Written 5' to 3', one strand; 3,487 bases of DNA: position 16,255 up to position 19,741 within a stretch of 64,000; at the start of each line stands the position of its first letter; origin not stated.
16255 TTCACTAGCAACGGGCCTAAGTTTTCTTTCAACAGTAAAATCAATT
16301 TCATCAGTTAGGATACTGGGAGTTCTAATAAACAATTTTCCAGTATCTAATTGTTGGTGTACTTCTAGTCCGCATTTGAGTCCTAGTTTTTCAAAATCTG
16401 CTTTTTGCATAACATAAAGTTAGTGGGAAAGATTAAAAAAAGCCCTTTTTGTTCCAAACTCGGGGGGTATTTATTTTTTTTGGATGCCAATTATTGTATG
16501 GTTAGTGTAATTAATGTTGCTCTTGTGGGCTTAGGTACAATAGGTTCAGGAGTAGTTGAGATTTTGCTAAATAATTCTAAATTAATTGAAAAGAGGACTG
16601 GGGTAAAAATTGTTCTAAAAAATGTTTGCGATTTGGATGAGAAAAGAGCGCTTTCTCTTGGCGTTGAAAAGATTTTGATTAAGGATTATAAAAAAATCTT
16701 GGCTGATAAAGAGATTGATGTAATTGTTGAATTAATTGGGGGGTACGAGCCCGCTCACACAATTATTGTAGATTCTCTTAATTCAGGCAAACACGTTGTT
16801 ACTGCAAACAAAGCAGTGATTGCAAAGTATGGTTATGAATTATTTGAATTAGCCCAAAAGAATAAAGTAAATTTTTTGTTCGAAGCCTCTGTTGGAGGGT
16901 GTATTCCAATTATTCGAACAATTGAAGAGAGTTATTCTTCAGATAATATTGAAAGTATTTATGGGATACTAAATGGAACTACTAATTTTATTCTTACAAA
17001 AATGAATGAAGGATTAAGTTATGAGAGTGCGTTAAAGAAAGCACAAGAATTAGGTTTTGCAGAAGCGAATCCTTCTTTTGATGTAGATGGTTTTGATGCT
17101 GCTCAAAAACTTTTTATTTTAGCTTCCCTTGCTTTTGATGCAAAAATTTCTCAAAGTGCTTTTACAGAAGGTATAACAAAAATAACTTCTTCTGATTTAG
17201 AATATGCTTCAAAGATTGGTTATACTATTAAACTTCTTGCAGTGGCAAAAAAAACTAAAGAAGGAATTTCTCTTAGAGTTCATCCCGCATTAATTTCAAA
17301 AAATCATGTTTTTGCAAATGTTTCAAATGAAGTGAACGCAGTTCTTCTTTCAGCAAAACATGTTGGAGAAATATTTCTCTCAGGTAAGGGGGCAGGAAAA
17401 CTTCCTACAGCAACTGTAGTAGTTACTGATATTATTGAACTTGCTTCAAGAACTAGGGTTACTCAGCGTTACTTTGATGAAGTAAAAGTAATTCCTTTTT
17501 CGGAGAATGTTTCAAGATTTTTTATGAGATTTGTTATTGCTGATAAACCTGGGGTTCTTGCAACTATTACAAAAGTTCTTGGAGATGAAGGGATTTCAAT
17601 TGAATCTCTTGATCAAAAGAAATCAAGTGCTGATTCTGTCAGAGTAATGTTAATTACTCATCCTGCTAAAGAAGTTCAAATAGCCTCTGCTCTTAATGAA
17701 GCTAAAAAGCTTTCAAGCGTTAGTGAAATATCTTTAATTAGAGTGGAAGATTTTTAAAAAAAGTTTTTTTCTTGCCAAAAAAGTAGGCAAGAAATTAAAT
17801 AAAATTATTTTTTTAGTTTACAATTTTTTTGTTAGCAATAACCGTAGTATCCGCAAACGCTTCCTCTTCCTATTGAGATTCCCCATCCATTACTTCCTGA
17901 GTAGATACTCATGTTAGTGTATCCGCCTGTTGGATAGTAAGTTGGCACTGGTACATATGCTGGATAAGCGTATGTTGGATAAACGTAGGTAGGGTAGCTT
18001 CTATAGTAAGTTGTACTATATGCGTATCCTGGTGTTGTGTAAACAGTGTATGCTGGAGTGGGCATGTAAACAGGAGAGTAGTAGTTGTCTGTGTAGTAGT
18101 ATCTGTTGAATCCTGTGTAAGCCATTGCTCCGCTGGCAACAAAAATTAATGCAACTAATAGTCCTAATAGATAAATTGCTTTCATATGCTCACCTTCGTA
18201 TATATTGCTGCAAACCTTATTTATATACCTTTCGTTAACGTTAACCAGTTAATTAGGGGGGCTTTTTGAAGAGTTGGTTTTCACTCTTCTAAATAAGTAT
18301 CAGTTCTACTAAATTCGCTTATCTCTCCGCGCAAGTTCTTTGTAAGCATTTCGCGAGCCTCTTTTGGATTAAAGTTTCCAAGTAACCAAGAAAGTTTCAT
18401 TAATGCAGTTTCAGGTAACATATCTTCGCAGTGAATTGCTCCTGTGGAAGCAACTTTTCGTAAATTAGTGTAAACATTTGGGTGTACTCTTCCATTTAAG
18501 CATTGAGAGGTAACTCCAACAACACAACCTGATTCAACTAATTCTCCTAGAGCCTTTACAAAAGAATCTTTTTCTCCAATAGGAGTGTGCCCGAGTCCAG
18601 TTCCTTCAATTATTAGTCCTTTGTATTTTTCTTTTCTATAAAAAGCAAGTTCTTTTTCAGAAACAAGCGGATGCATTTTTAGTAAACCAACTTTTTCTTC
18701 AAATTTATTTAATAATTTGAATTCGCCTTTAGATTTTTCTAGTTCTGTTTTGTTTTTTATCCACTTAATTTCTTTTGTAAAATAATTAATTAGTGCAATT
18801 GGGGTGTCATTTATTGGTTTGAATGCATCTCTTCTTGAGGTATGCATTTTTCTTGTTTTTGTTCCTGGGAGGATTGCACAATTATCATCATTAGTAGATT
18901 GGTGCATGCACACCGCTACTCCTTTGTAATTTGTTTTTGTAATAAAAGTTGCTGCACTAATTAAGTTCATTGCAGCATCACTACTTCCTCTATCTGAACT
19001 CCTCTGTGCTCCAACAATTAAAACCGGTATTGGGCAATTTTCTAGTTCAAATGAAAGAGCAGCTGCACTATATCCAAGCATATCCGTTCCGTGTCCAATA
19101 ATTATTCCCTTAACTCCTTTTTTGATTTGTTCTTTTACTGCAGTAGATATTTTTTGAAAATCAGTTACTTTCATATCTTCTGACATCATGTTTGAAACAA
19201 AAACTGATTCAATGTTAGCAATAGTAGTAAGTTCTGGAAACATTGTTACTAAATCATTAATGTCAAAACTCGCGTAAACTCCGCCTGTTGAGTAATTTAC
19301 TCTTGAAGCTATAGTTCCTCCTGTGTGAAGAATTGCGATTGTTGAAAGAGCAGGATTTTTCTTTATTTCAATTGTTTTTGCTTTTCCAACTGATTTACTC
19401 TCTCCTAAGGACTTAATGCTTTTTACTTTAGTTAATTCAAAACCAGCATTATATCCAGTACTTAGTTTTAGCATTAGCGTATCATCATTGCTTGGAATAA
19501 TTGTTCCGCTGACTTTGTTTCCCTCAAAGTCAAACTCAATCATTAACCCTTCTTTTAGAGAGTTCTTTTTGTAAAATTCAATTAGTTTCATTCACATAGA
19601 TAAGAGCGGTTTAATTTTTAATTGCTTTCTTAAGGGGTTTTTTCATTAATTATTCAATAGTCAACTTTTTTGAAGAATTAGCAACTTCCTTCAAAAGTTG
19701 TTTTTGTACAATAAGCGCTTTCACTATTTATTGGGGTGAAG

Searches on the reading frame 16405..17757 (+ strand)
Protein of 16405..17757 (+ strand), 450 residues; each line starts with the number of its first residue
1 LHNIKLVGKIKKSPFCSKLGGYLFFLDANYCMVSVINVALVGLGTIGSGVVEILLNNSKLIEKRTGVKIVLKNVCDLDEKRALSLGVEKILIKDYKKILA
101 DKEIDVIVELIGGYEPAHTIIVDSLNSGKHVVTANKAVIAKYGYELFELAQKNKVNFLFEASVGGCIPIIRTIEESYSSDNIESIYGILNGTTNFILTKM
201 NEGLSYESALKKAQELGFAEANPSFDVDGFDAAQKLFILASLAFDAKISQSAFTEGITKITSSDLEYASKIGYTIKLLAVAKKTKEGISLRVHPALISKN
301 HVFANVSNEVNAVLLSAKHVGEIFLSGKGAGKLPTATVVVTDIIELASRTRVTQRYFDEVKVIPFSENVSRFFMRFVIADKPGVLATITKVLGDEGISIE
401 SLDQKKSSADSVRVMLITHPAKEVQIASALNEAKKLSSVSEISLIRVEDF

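Call 70: search_protein_families(library=pfam, proteins=[window:16405-17757:+], max_evalue=0.0001)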
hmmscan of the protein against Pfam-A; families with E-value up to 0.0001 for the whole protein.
window:16405-17757:+ (450 aa): 4 families
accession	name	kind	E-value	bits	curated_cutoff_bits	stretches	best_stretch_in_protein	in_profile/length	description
PF00742.24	Homoserine_dh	-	9.4e-61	205.1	22.9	1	168-344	1-173/173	Homoserine dehydrogenase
PF03447.22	NAD_binding_3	-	3.8e-20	73.2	24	1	42-160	1-116/116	Homoserine dehydrogenase, NAD binding domain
PF01842.31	ACT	-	6.2e-10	39.1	27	1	376-436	5-64/66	ACT domain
PF22629.2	ACT_AHAS_ss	-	9.5e-06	26.1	27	1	378-440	5-66/67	AHAS small subunit-like ACT domain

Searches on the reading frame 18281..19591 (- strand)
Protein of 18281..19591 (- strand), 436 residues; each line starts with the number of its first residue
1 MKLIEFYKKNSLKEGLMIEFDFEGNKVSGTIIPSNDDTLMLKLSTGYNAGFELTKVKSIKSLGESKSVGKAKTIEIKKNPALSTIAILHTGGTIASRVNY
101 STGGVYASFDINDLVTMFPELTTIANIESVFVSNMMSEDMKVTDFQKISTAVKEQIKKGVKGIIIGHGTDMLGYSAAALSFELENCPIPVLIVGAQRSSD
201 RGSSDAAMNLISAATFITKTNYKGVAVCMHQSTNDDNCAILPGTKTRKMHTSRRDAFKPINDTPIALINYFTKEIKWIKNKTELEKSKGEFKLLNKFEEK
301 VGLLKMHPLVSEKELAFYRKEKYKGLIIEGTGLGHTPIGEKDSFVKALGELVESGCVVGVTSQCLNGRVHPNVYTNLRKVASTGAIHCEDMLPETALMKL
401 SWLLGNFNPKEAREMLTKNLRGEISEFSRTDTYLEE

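Call 70: search_protein_families(library=pfam, proteins=[window:18281-19591:-], max_evalue=0.0001)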
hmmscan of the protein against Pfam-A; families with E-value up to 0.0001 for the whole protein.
window:18281-19591:- (436 aa): 3 families
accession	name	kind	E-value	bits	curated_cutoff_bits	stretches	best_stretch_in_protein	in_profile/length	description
PF00710.25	Asparaginase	-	1.7e-53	181.4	22.5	1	85-279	2-189/193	Asparaginase, N-terminal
PF17763.6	Asparaginase_C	-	2.7e-24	85.8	34.6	1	300-413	1-111/114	Glutaminase/Asparaginase C-terminal domain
PF18195.6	GatD_N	-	1.6e-07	31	25.7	1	14-60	3-52/54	GatD N-terminal domain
